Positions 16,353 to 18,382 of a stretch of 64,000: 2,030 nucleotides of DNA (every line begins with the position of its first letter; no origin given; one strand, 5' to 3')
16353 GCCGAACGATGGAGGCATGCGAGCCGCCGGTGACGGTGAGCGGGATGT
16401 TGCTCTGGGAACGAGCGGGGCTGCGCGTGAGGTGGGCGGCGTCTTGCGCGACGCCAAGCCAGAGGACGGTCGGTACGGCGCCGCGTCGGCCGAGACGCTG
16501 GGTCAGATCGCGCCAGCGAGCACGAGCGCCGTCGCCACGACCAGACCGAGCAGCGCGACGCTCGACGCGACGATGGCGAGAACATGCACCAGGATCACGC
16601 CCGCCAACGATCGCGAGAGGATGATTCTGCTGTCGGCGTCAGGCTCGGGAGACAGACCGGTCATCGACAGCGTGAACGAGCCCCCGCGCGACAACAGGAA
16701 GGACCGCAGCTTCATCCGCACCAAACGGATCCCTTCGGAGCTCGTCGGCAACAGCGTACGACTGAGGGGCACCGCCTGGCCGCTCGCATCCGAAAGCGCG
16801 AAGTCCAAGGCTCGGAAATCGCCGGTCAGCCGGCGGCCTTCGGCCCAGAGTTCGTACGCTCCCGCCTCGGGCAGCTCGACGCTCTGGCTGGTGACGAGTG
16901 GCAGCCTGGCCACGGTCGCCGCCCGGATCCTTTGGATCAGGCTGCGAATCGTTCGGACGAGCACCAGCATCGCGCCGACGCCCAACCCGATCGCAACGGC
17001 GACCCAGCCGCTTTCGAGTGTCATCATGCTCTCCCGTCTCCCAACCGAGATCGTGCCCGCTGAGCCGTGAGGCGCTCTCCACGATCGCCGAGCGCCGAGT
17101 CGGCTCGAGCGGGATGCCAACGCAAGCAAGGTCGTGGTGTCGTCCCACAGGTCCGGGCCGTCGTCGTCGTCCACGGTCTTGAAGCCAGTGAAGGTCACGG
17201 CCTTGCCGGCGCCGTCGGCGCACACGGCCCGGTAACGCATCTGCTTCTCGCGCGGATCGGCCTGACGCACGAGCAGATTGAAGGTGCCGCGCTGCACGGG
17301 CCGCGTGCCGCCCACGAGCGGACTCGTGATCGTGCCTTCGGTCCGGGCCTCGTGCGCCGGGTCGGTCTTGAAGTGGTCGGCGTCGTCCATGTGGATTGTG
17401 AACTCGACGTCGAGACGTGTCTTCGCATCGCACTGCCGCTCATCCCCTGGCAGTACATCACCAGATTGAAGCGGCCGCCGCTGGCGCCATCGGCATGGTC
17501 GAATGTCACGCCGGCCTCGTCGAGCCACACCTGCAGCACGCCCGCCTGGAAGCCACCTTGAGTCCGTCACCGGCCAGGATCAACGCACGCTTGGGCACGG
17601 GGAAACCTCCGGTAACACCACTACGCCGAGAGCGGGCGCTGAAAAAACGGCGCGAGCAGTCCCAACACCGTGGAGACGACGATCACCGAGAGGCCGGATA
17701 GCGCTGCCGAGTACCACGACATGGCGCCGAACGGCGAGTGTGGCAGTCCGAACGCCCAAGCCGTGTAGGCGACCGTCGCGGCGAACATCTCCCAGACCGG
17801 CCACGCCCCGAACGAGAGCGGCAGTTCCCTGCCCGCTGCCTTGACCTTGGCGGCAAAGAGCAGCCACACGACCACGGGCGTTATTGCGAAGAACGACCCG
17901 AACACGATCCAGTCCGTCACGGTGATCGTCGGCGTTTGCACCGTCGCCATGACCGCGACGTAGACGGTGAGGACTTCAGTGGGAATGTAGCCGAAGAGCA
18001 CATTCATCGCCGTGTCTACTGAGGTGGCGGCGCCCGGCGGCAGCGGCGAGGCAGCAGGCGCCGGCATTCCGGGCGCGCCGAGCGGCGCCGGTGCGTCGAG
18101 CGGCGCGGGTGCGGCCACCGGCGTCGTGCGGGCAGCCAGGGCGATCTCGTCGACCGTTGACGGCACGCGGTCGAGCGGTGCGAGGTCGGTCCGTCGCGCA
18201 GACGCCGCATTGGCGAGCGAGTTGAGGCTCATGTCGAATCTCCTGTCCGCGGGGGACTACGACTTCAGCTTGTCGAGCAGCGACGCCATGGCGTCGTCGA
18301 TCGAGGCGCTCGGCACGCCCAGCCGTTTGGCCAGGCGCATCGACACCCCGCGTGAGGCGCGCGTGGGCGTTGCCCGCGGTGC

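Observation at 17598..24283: Tightly coupled operon stacking three or four different 'executioner' hydrolases with secreted and membrane partners: candidate uncharacterised conflict or cell-death system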

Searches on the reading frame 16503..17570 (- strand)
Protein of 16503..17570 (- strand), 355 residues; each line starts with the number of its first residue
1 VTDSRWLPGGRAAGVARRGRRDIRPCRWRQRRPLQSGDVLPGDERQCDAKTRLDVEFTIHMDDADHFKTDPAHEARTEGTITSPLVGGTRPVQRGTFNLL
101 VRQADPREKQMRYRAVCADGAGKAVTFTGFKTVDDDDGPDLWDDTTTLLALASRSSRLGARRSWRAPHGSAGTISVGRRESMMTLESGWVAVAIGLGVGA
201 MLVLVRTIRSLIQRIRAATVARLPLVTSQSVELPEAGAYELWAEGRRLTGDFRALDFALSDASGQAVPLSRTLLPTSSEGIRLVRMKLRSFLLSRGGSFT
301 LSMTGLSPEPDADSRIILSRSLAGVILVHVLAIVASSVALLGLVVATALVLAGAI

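Call 3: search_protein_families(library=pfam, proteins=[window:16503-17570:-], max_evalue=0.1)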
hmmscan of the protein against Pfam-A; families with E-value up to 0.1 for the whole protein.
window:16503-17570:- (355 aa): 0 families

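Call 5: search_protein_families(library=ncbifam, proteins=[window:16503-17570:-], max_evalue=0.1)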
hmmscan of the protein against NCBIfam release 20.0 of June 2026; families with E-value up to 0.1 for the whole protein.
window:16503-17570:- (355 aa): 0 families

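Call 6: search_protein_families(library=padloc, proteins=[window:16503-17570:-], max_evalue=0.1)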
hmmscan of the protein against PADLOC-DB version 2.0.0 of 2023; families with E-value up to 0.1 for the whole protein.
window:16503-17570:- (355 aa): 0 families

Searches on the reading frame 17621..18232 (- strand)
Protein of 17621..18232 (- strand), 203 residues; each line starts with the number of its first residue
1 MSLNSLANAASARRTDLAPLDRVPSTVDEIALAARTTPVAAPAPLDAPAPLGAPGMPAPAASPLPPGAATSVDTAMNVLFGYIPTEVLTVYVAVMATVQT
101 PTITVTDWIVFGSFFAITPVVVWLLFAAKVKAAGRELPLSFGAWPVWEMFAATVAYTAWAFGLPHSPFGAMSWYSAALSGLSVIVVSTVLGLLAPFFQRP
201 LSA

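Call 3: search_protein_families(library=pfam, proteins=[window:17621-18232:-], max_evalue=0.1)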
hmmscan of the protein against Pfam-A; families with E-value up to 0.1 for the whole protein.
window:17621-18232:- (203 aa): 0 families

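Call 5: search_protein_families(library=ncbifam, proteins=[window:17621-18232:-], max_evalue=0.1)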
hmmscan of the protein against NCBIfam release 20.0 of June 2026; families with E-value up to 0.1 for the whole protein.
window:17621-18232:- (203 aa): 1 family
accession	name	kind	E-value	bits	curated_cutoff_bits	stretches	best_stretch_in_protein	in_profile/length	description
NF047903.1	MmDecMmdC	equivalog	0.0057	17.1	200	1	27-76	17-70/132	methylmalonyl-CoA decarboxylase subunit gamma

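Call 6: search_protein_families(library=padloc, proteins=[window:17621-18232:-], max_evalue=0.1)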
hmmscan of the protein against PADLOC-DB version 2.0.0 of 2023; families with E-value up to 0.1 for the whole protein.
window:17621-18232:- (203 aa): 0 families
